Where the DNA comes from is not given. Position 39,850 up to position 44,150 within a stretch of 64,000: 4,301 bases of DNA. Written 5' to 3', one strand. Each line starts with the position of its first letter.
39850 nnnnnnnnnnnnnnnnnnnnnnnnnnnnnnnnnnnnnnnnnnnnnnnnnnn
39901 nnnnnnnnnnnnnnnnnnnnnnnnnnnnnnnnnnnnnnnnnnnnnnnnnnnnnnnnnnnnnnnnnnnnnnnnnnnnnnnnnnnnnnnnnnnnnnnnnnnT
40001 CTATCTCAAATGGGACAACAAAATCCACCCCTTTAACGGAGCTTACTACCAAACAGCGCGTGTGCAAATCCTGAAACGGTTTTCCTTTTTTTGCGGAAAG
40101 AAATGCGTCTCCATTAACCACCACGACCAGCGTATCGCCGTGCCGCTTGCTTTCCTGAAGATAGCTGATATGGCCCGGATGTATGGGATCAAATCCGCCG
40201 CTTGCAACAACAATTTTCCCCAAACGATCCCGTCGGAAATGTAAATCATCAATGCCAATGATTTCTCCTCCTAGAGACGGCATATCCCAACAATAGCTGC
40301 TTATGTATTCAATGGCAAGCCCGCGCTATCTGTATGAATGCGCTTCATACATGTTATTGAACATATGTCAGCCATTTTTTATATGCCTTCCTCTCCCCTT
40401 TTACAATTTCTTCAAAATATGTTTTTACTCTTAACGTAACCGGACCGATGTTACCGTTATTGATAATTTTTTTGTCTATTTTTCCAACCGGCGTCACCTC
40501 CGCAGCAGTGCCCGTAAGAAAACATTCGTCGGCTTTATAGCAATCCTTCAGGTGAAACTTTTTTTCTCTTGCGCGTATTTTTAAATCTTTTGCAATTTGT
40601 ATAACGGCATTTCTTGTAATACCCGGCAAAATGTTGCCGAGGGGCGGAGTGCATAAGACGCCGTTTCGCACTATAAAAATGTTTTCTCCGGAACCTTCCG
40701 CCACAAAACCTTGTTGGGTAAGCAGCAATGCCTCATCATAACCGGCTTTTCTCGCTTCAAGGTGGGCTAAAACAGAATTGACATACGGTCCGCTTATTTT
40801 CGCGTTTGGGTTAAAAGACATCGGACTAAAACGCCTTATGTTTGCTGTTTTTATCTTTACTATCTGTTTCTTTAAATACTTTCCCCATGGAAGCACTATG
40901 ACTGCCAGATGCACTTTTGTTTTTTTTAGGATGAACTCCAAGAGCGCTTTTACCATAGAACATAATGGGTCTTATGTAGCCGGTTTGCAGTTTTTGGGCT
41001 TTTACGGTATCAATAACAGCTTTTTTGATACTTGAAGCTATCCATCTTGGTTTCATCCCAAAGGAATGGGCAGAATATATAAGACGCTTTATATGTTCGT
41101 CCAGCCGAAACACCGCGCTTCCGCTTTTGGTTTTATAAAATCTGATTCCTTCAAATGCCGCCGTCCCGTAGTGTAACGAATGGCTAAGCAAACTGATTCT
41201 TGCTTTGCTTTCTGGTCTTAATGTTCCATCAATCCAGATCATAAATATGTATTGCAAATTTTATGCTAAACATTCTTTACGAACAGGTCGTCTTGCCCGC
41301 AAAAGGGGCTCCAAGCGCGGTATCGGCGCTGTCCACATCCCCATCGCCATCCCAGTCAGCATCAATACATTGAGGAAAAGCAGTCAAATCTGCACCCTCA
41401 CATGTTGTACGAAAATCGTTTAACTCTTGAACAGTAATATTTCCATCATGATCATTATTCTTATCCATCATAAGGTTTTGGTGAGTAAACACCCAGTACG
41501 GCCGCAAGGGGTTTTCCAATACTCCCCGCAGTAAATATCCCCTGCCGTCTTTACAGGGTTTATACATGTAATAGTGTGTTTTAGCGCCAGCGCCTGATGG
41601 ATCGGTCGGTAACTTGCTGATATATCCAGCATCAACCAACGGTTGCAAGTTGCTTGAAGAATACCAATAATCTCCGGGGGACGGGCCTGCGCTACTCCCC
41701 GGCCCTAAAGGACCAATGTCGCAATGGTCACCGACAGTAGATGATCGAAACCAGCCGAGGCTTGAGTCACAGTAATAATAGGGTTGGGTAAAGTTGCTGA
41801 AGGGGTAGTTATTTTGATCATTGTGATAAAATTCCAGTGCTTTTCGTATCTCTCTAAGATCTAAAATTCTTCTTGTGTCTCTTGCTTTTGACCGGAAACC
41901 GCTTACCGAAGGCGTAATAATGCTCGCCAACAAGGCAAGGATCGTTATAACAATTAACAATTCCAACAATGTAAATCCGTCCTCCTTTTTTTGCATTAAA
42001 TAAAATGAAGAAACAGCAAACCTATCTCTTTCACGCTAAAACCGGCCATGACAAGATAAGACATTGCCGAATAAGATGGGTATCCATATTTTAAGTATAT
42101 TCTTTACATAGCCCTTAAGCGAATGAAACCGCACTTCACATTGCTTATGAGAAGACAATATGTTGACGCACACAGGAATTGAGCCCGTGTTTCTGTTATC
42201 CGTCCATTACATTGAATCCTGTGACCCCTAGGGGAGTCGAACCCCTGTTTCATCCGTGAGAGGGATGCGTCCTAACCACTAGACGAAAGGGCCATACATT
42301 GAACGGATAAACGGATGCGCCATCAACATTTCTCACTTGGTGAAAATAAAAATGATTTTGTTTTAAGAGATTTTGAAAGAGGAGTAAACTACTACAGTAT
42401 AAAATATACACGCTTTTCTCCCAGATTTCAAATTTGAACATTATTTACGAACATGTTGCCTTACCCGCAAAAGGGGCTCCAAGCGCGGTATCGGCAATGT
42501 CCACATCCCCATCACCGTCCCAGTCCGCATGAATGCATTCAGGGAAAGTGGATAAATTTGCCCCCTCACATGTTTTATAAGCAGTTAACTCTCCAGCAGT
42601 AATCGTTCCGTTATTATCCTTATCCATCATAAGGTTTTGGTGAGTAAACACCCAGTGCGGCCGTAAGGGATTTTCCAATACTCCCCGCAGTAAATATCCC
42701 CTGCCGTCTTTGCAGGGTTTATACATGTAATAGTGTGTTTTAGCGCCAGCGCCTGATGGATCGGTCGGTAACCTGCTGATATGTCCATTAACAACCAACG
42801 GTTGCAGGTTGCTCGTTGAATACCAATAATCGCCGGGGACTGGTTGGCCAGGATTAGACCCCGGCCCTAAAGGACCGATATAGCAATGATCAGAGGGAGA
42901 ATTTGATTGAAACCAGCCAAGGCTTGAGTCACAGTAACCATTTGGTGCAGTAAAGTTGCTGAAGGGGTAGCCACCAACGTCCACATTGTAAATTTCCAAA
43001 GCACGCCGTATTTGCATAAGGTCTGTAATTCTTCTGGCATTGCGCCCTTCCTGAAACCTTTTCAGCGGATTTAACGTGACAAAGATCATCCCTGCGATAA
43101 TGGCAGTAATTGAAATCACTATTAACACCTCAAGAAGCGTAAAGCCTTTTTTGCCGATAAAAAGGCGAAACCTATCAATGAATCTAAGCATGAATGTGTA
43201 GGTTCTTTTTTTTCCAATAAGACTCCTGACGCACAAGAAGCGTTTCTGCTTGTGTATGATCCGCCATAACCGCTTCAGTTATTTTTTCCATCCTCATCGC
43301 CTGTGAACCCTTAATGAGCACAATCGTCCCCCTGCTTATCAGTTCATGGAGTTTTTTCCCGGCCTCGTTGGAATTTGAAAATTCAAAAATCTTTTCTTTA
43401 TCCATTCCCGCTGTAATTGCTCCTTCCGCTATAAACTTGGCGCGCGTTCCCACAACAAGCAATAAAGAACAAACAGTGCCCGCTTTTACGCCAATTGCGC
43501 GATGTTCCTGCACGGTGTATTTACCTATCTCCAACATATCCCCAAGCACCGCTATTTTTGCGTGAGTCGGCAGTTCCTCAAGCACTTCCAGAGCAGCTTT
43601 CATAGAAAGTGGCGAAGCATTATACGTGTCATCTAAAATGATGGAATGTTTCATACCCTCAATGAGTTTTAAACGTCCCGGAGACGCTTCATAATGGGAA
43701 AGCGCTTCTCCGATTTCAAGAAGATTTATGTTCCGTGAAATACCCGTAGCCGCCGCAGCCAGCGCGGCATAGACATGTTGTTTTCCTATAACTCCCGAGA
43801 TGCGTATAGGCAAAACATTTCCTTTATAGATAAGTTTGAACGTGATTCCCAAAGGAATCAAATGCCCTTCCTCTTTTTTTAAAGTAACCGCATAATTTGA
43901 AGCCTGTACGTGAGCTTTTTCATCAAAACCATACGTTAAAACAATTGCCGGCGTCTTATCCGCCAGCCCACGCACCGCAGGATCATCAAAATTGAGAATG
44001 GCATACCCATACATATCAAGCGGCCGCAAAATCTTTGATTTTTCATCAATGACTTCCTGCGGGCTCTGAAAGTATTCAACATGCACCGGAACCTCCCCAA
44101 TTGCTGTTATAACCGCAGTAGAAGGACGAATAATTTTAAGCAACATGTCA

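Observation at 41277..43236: Tandem near-identical pilin-dockerin paralogs bracketing tRNA-Glu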

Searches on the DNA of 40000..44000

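Call 38: search_rna_families(source=window, start=40000, end=44000, threshold=evalue, max_evalue=1)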
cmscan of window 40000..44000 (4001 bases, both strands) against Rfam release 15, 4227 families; matches with E-value up to 1: 3.
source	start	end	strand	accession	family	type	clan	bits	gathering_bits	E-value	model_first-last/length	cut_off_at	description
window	42222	42293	-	RF00005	tRNA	Gene; tRNA;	CL00001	60.2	29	9.4e-12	1-71/71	no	tRNA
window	42213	42287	-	RF00233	Tymo_tRNA-like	Cis-reg;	-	22.7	40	0.11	1-84/84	no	Tymovirus/Pomovirus/Furovirus tRNA-like 3' UTR element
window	42223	42293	-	RF01684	mascRNA-menRNA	Gene;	-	21.4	42.5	0.56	1-56/56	no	MALAT1-associated small cytoplasmic RNA/MEN beta RNA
